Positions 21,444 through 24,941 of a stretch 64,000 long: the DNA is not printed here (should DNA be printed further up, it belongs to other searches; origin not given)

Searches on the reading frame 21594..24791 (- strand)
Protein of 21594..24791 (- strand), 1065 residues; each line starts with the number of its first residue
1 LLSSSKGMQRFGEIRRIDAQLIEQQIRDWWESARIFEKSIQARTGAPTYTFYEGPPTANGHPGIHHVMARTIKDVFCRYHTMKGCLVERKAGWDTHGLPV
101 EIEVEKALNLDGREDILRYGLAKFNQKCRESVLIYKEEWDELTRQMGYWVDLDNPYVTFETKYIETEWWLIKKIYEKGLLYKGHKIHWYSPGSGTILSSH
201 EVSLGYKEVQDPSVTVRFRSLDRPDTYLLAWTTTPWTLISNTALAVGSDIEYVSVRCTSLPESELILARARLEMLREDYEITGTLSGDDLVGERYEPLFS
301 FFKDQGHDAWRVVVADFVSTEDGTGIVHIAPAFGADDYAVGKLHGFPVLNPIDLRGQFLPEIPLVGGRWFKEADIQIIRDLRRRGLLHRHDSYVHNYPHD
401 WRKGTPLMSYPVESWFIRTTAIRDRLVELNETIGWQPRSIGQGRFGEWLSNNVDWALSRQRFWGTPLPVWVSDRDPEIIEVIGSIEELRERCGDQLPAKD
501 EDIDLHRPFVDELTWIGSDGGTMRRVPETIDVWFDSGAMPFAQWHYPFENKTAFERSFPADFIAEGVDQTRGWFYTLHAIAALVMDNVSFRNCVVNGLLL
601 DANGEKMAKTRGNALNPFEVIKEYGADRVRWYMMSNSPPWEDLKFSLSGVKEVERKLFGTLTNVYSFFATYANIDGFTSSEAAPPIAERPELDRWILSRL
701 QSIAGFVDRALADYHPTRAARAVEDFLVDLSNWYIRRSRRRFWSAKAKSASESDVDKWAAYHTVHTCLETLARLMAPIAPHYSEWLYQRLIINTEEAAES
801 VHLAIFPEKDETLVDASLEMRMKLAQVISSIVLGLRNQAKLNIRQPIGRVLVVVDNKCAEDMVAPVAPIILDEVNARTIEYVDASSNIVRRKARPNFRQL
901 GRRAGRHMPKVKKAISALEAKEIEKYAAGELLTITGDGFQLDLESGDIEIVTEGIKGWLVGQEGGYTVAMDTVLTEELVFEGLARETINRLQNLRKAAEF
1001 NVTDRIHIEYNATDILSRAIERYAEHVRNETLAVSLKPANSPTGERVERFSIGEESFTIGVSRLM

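Call 78: search_protein_families(library=pfam, proteins=[window:21594-24791:-], max_evalue=0.0001)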
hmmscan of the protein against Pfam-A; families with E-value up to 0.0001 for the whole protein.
window:21594-24791:- (1065 aa): 4 families
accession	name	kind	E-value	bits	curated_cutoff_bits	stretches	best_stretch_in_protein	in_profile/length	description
PF00133.28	tRNA-synt_1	-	1.7e-119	399.8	22.7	1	26-646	2-414/414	tRNA synthetases class I (I, L, M and V)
PF19302.4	DUF5915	-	1.7e-56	191.3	27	1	869-1063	3-194/195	Domain of unknown function (DUF5915)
PF08264.19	Anticodon_1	-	1.2e-29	103.5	25.1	1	693-847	1-144/148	Anticodon-binding domain of tRNA ligase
PF09334.17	tRNA-synt_1g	-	5.9e-15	55.4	20.1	1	576-664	297-386/391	tRNA synthetases class I (M)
